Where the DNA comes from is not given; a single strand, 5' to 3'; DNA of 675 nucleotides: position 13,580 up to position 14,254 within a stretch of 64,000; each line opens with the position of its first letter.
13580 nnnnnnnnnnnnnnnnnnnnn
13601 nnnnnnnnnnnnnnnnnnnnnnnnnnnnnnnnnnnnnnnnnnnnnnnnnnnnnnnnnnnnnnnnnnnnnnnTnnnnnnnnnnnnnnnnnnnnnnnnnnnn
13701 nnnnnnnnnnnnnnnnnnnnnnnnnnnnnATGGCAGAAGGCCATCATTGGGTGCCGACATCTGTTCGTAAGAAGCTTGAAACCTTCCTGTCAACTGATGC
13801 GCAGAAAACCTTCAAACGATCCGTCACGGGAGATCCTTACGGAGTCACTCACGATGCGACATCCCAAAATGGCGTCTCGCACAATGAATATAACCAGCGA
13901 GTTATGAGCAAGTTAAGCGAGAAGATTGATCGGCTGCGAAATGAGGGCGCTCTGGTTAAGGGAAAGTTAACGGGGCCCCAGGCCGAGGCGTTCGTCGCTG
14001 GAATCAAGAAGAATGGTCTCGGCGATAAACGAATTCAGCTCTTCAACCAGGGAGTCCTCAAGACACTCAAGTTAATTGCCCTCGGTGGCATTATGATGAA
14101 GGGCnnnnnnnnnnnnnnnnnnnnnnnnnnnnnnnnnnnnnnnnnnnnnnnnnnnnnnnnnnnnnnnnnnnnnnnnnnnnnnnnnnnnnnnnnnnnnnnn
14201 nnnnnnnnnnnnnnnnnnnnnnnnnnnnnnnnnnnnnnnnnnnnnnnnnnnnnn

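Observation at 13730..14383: Stand-alone protein starting with a GHH / HH-x2-P nuclease-like signature, in the lowest-GC gene of the window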

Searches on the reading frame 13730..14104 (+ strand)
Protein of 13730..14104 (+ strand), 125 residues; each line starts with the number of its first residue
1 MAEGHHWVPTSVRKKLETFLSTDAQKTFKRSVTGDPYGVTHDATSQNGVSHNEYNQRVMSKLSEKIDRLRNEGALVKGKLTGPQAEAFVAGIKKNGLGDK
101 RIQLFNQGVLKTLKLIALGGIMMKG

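Call 28: search_solved_structures(query=A3, max_evalue=10, show_alignments=3)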
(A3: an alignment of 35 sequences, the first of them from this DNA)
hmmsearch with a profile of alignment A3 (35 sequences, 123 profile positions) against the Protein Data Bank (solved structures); distinct sequences matched with E-value up to 10: 9.
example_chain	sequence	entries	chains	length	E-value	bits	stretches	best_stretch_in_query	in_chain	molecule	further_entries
9e2g_4P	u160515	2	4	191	0.069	16.7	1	51-115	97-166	MOP23B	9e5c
1jfi_B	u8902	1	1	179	0.1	16.1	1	14-93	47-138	Transcription Regulator NC2 beta chain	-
6gua_A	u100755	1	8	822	0.55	13.8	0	39-93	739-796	Probable phosphoketolase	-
4zi3_D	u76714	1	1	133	0.67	13.5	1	50-71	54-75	Cilia- and flagella-associated protein 36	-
4zi2_C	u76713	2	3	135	0.69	13.4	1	50-71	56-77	Cilia- and flagella-associated protein 36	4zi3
2p6j_A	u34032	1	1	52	0.95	13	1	52-111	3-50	designed engrailed homeodomain variant UVF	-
9vke_A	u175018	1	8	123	1.1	12.7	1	55-115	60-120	De novo designed zinc hydrolase 11-7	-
8ysn_A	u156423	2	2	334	1.8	12.1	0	72-99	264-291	Nucleotidyltransferase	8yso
2lch_A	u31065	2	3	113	2.5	11.7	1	49-84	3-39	Protein OR38 | computationally designed four-helix bundle protein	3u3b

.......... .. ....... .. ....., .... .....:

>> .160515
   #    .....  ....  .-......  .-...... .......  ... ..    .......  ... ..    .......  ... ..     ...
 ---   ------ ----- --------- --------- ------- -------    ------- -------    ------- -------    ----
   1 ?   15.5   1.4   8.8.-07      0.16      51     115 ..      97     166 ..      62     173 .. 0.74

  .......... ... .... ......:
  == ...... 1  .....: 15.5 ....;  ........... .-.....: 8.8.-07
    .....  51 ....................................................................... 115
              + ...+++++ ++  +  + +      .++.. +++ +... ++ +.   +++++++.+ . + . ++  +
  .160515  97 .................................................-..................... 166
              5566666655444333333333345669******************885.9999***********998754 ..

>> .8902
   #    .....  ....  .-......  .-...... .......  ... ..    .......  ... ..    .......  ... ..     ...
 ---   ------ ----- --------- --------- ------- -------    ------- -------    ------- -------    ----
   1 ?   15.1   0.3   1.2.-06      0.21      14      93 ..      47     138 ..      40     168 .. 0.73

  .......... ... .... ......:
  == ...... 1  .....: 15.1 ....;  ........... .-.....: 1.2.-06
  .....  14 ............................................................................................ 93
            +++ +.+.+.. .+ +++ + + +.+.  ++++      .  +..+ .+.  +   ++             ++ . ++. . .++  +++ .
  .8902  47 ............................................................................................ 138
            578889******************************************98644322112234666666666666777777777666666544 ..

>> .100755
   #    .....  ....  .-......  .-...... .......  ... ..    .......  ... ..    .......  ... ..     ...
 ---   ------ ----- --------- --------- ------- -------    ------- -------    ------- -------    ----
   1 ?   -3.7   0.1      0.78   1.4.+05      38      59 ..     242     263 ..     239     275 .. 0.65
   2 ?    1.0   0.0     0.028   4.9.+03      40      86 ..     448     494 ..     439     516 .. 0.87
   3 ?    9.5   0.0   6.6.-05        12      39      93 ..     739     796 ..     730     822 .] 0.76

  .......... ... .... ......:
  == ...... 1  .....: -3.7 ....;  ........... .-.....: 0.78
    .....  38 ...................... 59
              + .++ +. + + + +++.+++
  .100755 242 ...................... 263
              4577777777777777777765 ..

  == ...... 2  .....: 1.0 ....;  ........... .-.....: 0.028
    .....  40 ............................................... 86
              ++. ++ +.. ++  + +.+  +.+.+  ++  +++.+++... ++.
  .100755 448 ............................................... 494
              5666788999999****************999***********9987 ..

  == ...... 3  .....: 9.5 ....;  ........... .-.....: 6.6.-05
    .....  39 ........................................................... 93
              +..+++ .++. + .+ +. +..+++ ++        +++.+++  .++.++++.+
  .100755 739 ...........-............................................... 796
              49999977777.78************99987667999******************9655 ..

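Call 29: find_homologous_proteins(query=A3, max_evalue=0.001)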
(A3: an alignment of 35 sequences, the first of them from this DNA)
Query A3 (35 sequences) (125 aa, profile of the alignment): 2 proteins with E <= 0.001 among 508 candidates.
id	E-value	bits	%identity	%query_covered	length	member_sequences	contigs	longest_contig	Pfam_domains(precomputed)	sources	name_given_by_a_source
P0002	5.2e-32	129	65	100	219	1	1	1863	-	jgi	jgi:hypothetical protein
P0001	1.2e-31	127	100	100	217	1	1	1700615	-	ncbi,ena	-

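Call 52: search_protein_families(library=pfam, alignment_id=A3, max_evalue=1)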
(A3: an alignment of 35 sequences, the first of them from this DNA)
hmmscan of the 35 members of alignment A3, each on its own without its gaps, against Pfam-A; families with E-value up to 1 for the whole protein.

A. member 1, seq(125 aa): 3 families
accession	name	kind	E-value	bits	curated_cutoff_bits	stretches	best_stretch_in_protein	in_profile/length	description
PF14412.12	AHH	-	0.0077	16.7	22.3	1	4-73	19-94/111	A nuclease family of the HNH/ENDO VII superfamily with conserved AHH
PF19394.4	DUF5969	-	0.12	13.2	25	1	16-55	27-67/93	Family of unknown function (DUF5969)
PF16188.10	Peptidase_M24_C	-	0.23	11.8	28.9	0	52-68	32-48/63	C-terminal region of peptidase_M24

B. families by the number of members that match (of 35 scanned): 42 families (the first 25 are shown)
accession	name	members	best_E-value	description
PF14412.12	AHH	15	0.00033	A nuclease family of the HNH/ENDO VII superfamily with conserved AHH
PF14659.12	Phage_int_SAM_3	2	0.00076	Phage integrase, N-terminal SAM-like domain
PF21055.3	ZSWIM4-8_C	2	0.024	ZSWIM4-8, C-terminal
PF13102.12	Phage_int_SAM_5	2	0.054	Phage integrase SAM-like domain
PF02885.22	Glycos_trans_3N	2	0.14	Glycosyl transferase family, helical bundle domain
PF19739.5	DUF6228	1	0.0086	Family of unknown function (DUF6228)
PF03997.17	VPS28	1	0.014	VPS28 protein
PF03433.18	EspA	1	0.016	EspA-like secreted protein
PF06479.17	Ribonuc_2-5A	1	0.022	Ribonuclease 2-5A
PF20497.3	SWI-SNF_Ssr4_C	1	0.027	SWI/SNF and RSC complexes subunit Ssr4 C-terminal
PF01468.23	GA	1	0.027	GA module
PF09057.15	Smac_DIABLO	1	0.028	Second Mitochondria-derived Activator of Caspases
PF23914.1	TPR_CcmH_CycH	1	0.03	Cytochrome c-type biogenesis protein H TPR domain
PF15198.11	Dexa_ind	1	0.042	Dexamethasone-induced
PF07927.17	HicA_toxin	1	0.05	HicA toxin of bacterial toxin-antitoxin,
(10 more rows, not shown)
